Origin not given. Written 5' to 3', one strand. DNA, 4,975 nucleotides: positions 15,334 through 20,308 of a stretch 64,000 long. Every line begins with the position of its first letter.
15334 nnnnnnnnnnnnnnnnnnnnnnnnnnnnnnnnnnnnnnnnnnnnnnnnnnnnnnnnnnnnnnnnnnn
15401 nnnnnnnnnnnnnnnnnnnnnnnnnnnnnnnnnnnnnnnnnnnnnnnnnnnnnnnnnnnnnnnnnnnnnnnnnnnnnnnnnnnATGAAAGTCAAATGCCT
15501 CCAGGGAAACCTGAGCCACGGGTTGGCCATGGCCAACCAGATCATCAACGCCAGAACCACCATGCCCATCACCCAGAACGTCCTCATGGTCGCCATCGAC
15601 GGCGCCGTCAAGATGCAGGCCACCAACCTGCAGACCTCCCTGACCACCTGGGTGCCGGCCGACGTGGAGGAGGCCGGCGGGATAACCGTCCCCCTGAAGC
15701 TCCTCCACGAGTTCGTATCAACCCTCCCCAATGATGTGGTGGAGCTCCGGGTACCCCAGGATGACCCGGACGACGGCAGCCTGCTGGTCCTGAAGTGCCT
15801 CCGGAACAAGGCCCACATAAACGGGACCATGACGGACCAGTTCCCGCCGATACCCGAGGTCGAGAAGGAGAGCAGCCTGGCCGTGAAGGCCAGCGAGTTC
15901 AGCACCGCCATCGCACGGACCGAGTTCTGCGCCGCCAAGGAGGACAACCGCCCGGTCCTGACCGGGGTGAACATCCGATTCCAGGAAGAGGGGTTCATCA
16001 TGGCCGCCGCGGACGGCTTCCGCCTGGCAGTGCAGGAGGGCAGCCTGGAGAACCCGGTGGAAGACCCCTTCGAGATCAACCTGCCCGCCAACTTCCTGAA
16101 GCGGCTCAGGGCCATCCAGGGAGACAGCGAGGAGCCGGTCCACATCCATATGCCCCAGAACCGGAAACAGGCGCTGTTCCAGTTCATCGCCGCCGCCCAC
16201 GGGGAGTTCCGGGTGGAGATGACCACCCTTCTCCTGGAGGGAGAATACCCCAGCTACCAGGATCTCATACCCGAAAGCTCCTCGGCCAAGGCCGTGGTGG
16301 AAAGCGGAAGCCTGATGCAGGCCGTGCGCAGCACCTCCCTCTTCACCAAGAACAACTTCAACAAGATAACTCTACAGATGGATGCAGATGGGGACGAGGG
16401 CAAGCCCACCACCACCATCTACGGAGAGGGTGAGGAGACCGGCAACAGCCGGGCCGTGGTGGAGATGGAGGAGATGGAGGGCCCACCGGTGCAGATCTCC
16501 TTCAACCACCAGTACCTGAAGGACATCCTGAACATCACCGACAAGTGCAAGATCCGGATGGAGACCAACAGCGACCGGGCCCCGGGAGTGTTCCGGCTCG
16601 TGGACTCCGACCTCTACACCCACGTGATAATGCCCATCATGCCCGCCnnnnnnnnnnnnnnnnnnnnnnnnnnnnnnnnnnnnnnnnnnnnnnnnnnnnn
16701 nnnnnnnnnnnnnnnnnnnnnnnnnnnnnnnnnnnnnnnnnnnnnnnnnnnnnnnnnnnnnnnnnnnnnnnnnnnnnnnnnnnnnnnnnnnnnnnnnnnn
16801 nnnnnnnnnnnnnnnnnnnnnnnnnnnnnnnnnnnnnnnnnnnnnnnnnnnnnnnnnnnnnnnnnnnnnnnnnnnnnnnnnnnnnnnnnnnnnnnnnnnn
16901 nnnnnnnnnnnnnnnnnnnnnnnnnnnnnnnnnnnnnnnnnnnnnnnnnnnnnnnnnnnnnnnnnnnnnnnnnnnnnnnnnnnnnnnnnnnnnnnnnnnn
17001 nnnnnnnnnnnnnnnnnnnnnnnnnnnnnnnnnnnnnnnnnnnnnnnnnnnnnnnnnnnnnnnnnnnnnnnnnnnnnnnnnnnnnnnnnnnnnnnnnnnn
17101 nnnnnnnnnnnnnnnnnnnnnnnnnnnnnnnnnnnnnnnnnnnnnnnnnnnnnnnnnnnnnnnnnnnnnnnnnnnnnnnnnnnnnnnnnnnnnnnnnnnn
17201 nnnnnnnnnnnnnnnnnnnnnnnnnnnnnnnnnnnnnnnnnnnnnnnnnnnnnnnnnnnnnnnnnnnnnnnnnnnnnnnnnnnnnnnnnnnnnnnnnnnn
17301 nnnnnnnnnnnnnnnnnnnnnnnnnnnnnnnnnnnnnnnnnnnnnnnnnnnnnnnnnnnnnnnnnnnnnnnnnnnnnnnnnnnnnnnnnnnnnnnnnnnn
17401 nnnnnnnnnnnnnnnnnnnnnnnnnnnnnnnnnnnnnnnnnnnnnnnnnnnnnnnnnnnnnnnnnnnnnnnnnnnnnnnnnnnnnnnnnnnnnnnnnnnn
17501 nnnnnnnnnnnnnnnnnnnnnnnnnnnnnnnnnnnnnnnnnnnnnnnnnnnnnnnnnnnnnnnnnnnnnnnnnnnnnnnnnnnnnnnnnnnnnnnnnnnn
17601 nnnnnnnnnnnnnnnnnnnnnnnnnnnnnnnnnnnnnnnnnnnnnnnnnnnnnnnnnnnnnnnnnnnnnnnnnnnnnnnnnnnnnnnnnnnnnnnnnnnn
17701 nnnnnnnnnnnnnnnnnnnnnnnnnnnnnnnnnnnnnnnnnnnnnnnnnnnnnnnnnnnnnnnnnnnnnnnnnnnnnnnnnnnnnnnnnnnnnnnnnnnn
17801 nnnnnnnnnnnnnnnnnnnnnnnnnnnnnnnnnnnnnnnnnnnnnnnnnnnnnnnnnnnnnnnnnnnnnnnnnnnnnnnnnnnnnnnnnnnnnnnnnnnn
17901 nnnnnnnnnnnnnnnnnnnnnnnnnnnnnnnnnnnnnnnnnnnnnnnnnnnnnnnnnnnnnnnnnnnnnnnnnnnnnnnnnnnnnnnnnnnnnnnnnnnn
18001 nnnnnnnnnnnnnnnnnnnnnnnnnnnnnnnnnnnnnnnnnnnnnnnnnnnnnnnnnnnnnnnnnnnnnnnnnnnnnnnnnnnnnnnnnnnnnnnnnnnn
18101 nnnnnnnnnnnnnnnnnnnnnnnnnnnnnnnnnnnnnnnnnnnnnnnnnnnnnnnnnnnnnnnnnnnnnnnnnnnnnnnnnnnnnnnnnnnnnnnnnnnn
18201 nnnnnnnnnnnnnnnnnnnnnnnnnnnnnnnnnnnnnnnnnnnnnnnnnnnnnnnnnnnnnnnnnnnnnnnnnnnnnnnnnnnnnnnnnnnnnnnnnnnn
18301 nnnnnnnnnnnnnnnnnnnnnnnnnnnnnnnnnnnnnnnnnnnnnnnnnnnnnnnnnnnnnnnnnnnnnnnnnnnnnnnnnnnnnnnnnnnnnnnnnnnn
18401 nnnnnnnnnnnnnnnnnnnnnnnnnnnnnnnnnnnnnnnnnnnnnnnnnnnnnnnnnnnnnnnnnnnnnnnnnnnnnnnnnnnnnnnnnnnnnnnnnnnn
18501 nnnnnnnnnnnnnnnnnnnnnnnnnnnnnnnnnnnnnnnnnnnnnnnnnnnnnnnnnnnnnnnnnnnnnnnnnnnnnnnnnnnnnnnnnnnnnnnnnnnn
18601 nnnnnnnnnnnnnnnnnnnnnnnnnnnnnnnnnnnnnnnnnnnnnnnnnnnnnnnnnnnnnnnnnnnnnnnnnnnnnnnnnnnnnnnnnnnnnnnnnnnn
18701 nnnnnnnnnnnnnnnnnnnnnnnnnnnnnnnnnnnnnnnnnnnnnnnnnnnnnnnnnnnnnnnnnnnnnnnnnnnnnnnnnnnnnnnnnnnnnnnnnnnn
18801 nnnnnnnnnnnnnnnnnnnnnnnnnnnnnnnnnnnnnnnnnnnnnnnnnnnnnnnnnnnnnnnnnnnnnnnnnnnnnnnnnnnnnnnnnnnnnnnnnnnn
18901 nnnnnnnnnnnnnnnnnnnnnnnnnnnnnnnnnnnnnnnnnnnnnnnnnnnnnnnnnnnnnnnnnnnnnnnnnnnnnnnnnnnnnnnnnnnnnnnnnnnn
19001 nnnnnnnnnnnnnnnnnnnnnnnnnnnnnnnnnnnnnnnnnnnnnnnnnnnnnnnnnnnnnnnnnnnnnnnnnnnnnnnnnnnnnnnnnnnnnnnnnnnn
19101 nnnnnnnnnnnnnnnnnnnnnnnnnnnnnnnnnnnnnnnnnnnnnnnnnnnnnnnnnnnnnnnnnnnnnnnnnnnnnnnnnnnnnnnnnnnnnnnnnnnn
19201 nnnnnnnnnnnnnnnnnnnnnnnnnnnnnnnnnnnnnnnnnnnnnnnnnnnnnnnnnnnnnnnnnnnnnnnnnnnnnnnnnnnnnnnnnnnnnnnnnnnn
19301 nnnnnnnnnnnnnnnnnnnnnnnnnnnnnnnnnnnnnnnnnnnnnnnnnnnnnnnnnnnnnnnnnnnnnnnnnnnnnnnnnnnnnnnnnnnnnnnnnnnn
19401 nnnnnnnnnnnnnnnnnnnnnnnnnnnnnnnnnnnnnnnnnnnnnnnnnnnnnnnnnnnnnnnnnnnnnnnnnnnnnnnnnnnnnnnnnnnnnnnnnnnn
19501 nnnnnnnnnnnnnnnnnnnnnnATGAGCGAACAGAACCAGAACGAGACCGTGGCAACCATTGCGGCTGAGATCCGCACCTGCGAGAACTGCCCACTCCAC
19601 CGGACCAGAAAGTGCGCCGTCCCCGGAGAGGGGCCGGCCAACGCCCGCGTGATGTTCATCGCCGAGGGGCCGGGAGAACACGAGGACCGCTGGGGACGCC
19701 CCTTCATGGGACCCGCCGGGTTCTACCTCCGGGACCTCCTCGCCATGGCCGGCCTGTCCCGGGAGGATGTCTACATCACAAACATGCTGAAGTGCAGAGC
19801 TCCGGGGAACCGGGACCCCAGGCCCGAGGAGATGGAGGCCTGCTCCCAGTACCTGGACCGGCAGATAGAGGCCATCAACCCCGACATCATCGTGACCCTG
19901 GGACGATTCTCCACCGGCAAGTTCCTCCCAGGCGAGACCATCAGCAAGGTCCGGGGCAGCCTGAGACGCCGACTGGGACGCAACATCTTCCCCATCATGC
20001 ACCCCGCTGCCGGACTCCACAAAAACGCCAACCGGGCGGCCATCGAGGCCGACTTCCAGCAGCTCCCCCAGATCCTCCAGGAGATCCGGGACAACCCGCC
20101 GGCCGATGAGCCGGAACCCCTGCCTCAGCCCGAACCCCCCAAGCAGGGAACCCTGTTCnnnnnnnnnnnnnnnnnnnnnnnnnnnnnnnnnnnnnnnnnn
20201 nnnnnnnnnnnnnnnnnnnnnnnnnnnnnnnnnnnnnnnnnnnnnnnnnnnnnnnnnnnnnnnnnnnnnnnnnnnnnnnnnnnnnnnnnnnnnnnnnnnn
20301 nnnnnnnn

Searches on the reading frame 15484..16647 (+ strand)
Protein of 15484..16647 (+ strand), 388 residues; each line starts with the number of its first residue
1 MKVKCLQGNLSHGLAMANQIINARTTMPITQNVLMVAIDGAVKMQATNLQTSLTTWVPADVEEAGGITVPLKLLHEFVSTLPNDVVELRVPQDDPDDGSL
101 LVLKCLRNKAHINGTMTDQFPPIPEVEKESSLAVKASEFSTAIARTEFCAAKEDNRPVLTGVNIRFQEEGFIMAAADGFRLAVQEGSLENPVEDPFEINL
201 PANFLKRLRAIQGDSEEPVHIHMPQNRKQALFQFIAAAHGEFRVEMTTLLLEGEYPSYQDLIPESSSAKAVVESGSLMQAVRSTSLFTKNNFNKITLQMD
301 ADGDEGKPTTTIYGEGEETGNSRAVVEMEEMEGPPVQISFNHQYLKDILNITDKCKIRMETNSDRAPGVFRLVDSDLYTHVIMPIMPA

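Call 18: search_protein_families(library=pfam, proteins=[window:15484-16647:+], max_evalue=0.01)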
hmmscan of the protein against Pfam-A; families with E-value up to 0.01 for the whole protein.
window:15484-16647:+ (388 aa): 3 families
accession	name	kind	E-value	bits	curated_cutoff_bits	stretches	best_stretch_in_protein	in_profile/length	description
PF02767.21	DNA_pol3_beta_2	-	2.1e-18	67.1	27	1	134-256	2-115/116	DNA polymerase III beta subunit, central domain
PF00712.24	DNA_pol3_beta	-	1.9e-17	63.9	24.4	1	1-123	1-119/120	DNA polymerase III beta subunit, N-terminal domain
PF02768.20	DNA_pol3_beta_3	-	8.1e-14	51.9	27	1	260-385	2-120/121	DNA polymerase III beta subunit, C-terminal domain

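Call 62: search_solved_structures(query=window:15484-16647:+, max_evalue=1e-10, show_alignments=1)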
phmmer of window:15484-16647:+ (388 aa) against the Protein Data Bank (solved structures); distinct sequences matched with E-value up to 1e-10: 51.
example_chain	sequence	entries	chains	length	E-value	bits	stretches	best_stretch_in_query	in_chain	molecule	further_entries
4tr6_A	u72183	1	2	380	1.7e-34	123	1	19-385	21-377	DNA polymerase III subunit beta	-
6e8d_A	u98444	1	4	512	4.5e-34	121.5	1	19-385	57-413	Beta sliding clamp,DNA mismatch repair protein MutL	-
7evp_A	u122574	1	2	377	1.5e-33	119.8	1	20-385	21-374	Beta sliding clamp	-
7ybd_A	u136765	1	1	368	5.2e-32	114.8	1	1-385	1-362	Beta sliding clamp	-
6man_A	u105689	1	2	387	4.3e-29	105.2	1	9-385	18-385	Beta sliding clamp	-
5w7z_A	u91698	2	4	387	1.3e-27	100.2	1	10-385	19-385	DNA polymerase III subunit beta | Beta sliding clamp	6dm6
6dlk_A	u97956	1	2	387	1.9e-27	99.8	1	10-385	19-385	Beta sliding clamp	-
6ams_A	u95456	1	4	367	4.6e-27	98.5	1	15-385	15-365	Beta sliding clamp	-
4tsz_A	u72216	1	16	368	4.6e-27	98.5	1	15-385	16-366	DNA polymerase III subunit beta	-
3t0p_A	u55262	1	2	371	5.1e-27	98.3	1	1-385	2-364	DNA polymerase III, beta subunit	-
4tr8_A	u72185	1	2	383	5.3e-27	98.3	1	15-385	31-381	DNA polymerase III subunit beta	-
6ptv_A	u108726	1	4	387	5.4e-27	98.3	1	10-385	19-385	Beta sliding clamp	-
6pth_A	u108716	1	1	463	9.8e-27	97.4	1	15-385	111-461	Beta sliding clamp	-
8dt6_A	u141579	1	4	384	2.9e-26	95.9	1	5-376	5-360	Beta sliding clamp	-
8dj6_A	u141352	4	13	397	1.5e-25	93.5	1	1-371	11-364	Beta sliding clamp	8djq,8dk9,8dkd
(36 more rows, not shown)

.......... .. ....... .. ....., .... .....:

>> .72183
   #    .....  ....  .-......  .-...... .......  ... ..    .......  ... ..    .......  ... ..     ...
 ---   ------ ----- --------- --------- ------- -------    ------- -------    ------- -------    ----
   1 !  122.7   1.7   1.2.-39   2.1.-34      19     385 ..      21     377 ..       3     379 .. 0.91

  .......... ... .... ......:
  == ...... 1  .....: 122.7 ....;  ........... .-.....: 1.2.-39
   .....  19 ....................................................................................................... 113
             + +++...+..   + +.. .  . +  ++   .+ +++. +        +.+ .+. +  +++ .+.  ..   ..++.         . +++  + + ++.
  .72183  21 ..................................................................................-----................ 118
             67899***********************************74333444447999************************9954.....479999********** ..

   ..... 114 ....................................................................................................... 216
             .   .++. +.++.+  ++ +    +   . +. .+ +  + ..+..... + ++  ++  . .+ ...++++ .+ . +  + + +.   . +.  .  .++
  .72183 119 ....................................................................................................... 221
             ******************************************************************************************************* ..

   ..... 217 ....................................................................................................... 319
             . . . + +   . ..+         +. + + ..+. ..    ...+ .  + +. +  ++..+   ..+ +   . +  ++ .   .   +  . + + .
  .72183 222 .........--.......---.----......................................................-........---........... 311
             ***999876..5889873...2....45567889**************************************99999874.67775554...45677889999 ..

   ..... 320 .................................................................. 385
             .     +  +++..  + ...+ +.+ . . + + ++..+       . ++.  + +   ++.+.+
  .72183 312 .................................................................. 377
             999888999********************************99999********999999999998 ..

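Call 102: find_homologous_proteins(query=window:15484-16647:+, max_evalue=1e-20)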
Query window:15484-16647:+ (388 aa): 1062 proteins with E <= 1e-20 among 3605 candidates; the best 120 are listed.
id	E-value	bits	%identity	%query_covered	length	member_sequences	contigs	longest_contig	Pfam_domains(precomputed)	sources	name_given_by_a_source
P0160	5.7e-220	748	85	100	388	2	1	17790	PF00712.25,PF02768.21,PF02767.22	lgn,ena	-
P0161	1.8e-156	539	61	100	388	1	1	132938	PF00712.25,PF02768.21,PF02767.22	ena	-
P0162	9.3e-155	533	60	100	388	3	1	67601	PF00712.25,PF02768.21,PF02767.22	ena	-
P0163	5.6e-131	455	52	99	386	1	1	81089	PF00712.25,PF02768.21,PF02767.22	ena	-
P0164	3.5e-129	449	51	99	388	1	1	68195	PF00712.25,PF02768.21,PF02767.22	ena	-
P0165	9.7e-102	359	47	91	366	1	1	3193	PF00712.25,PF02768.21,PF02767.22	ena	-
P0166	2.1e-91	325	41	99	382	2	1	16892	PF00712.25,PF02768.21,PF02767.22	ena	-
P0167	5.1e-90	320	41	99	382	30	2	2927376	PF00712.25,PF02768.21,PF02767.22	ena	-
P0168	4.7e-89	317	41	99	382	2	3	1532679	PF00712.25,PF02768.21,PF02767.22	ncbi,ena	-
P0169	6.0e-88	314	40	99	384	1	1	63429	PF00712.25,PF02768.21,PF02767.22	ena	-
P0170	1.1e-87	313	41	99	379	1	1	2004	PF00712.25,PF02768.21,PF02767.22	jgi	jgi:DNA polymerase III subunit beta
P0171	1.2e-87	313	42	99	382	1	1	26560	PF00712.25,PF02768.21,PF02767.22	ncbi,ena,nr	ncbi:MAG: DNA polymerase III subunit beta [Chloroflexi bacterium]|nr:DNA polymerase III subunit beta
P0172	1.4e-87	312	41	99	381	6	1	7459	PF00712.25,PF02768.21,PF02767.22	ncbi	-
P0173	5.3e-87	311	41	99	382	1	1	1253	PF00712.25,PF02768.21,PF02767.22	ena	-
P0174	9.2e-87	310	40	99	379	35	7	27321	PF00712.25,PF02768.21,PF02767.22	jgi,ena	-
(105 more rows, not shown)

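Call 103: find_encoding_contigs(protein=P0164, flank=10000, max_places=1)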
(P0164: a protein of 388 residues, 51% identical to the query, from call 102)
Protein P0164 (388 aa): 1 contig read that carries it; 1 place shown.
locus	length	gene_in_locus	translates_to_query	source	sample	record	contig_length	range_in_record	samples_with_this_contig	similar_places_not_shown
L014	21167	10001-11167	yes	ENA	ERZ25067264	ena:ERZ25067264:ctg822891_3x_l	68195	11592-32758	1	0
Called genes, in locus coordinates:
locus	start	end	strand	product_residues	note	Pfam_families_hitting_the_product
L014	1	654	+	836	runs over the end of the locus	PF00580:UvrD-helicase, PF13245:AAA_19, PF13604:AAA_30 (faint)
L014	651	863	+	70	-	-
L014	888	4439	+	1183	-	PF00317:Ribonuc_red_lgN, PF02867:Ribonuc_red_lgC, PF14890:Intein_splicing, PF14528:LAGLIDADG_3, PF12637:TSCPD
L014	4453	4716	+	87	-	-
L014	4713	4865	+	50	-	-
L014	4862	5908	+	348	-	PF01145:Band_7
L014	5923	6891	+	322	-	PF01145:Band_7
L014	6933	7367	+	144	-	-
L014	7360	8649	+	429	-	PF07505:DUF5131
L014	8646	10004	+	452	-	-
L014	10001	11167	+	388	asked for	PF00712:DNA_pol3_beta, PF02767:DNA_pol3_beta_2, PF02768:DNA_pol3_beta_3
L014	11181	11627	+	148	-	-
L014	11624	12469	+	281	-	-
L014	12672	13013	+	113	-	-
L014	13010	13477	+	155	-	-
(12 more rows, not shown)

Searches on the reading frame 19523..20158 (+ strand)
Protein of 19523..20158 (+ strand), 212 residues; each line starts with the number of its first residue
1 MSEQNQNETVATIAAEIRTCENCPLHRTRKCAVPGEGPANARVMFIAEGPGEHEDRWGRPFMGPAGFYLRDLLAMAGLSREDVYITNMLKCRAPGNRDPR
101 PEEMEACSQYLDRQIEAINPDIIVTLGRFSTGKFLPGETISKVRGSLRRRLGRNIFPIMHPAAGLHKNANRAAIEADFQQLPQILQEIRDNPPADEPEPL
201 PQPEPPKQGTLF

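Call 54: search_protein_families(library=pfam, proteins=[window:19523-20158:+], max_evalue=0.01)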
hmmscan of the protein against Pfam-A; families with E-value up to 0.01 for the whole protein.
window:19523-20158:+ (212 aa): 1 family
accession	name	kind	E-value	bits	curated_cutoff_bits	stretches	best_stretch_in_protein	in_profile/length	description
PF03167.25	UDG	-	1.4e-32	113.1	24.3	1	34-169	1-126/141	Uracil DNA glycosylase superfamily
